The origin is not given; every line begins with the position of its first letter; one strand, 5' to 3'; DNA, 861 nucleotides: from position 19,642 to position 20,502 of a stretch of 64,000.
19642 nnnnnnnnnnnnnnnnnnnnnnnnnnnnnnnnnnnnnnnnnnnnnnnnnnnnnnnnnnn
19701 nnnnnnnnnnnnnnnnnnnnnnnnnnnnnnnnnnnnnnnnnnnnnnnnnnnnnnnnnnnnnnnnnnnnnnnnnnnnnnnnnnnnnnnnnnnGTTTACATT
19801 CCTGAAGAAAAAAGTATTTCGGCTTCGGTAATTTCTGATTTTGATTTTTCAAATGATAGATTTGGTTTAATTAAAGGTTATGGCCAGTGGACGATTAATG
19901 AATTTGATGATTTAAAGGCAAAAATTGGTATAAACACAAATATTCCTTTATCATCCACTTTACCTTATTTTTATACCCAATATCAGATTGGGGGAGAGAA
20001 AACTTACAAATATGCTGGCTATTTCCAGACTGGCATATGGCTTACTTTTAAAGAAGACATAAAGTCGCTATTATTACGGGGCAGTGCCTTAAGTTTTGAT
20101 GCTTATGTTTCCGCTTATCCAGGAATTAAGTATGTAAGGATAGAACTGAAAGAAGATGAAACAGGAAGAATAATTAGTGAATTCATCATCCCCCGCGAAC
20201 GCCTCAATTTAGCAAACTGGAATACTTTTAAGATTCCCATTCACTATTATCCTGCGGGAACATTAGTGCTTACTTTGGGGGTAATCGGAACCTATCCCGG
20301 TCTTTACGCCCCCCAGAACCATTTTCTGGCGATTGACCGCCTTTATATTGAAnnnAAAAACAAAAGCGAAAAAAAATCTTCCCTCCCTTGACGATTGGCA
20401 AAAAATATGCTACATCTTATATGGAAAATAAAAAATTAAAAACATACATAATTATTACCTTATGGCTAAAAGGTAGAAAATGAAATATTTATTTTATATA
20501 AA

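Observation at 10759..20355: Recurrent, highly diverged beta-sandwich (CBM/CIA30-like) module in at least seven secreted proteins of the locus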

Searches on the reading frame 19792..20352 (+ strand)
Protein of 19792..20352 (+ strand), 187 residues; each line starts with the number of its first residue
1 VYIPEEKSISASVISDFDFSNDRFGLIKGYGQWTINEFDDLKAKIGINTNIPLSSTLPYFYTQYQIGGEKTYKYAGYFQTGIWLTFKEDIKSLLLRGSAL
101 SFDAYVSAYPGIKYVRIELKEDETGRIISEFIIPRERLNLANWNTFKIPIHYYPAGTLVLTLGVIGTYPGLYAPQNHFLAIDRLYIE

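Call 41: predict_structure(alignment_id=A3)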
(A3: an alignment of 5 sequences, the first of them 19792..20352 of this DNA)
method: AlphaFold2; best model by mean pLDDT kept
length: 187 residues; sequences in the alignment: 5
mean_pLDDT: 64.0   pTM: 0.66
mean pLDDT of the five models: 64.0, 63.7, 61.4, 53.5, 45.0
residues with pLDDT >= 90: 6; 70-90: 76; 50-70: 54; < 50: 51
segments of 3 or more residues with pLDDT < 50: 1-47, 71-74
pLDDT, mean of each block of 10 residues (from residue 1): 26 31 37 36 46 65 60 56 68 76 85 85 81 89 88 70 72 69 80
secondary structure, 60 per line:
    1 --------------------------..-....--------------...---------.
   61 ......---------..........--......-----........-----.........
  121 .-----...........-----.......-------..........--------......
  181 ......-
elements in order: E30-33 E48-50 E60-66 E76-85 H88-93 E99-106 E112-121 E127-134 E143-149 E157-166 E175-186

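Call 45: search_protein_families(library=pfam, proteins=[window:19792-20352:+], max_evalue=10)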
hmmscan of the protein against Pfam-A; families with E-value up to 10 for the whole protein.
window:19792-20352:+ (187 aa): 2 families
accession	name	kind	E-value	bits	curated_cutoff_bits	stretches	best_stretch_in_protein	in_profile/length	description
PF03422.21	CBM_6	-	0.0066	17.2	28.9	1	73-167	23-111/125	Carbohydrate binding module (family 6)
PF00203.26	Ribosomal_S19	-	0.18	12.1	27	1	106-137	47-78/81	Ribosomal protein S19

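Call 46: fold_search(model_id=the predicted structure, library=pdb)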
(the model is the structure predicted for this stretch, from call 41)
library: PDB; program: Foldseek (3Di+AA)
matches with E <= 10: 1756; with E <= 0.001: 12
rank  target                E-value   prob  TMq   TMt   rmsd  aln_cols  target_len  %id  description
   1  2c26                  4.8e-05  1.00  0.44  0.34  10.8       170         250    9  Structural basis for the promiscuous specificity of the carbohydrate- binding modules from the beta-sandwich super famil (released 2005-10-18)
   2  1gui_A                1.1e-04  1.00  0.34  0.39   6.8       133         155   15  CBM4 structure and function (released 2002-09-26)
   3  2xon_L                2.1e-04  1.00  0.34  0.42   9.2       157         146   11  Structure of TmCBM61 in complex with beta-1,4-galactotriose at 1.4 A resolution (released 2010-09-08)
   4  2bpa_2                3.4e-04  1.00  0.39  0.40  12.8       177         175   11  ATOMIC STRUCTURE OF SINGLE-STRANDED DNA BACTERIOPHAGE PHIX174 AND ITS FUNCTIONAL IMPLICATIONS (released 1991-12-03)
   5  8ic1_A                3.8e-04  1.00  0.35  0.16   5.4       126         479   10  endo-alpha-D-arabinanase EndoMA1 D51N mutant from Microbacterium arabinogalactanolyticum in complex with arabinooligos (released 2023-08-16)
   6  8iq9_B                5.3e-04  0.97  0.27  0.12  10.0       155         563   12  Crystal structure of trimeric K2-2 TSP in complex with tetrasaccharide and octasaccharide (released 2024-02-21)
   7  4hg6_B                6.5e-04  1.00  0.39  0.14   5.6       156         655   13  Structure of a cellulose synthase - cellulose translocation intermediate (released 2012-12-19)
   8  8a28_A                6.9e-04  1.00  0.33  0.19   9.3       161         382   12  Structure of the astacin zymogen of LAST-MAM from Limulus polyphemus (released 2022-10-19)
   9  8hhv_A                8.5e-04  1.00  0.35  0.16   5.4       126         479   10  endo-alpha-D-arabinanase EndoMA1 from Microbacterium arabinogalactanolyticum (released 2023-08-16)
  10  7xyc_A                9.0e-04  0.99  0.28  0.12  12.1       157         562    6  CryoEM structure of Klebsiella phage Kp7 type II tail fiber gp52 in vitro (released 2023-06-07)
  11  8u5b_B                9.5e-04  1.00  0.32  0.44   7.5       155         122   12  Cryo-EM structure of human claudin-4 complex with Clostridium perfringens enterotoxin C-terminal domain and sFab COP-1 (released 2023-09-27)
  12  6yg8_A                9.5e-04  0.97  0.26  0.10  10.1       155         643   10  Cryo-EM structure of a BcsB pentamer in the context of an assembled Bcs macrocomplex (released 2021-02-24)
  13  7k44                  1.0e-03  1.00  0.35  0.21   6.2       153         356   17  SGBP-B from a complex xyloglucan utilization locus in Bacteroides uniformis (released 2021-09-29)
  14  9fmt_B                1.1e-03  0.99  0.29  0.10  10.0       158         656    9  Cryo-EM structure of the BcsB hexameric crown from the E. coli cellulose secretion macrocomplex (released 2024-10-16)
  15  2q1f_A                1.2e-03  1.00  0.34  0.08  13.2       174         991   14  Crystal structure of chondroitin sulfate lyase abc from bacteroides thetaiotaomicron wal2926 (released 2008-01-29)
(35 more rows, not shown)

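Call 82: search_solved_structures(query=A3, max_evalue=5)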
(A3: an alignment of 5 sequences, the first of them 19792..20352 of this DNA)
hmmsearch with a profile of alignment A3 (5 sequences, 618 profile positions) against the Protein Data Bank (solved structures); distinct sequences matched with E-value up to 5: 2.
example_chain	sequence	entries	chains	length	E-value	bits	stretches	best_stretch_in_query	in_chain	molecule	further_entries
8fjg_A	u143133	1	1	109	0.15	13.8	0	349-387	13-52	H12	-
6gxs_A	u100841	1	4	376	0.46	12.2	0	387-416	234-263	CV39L lectin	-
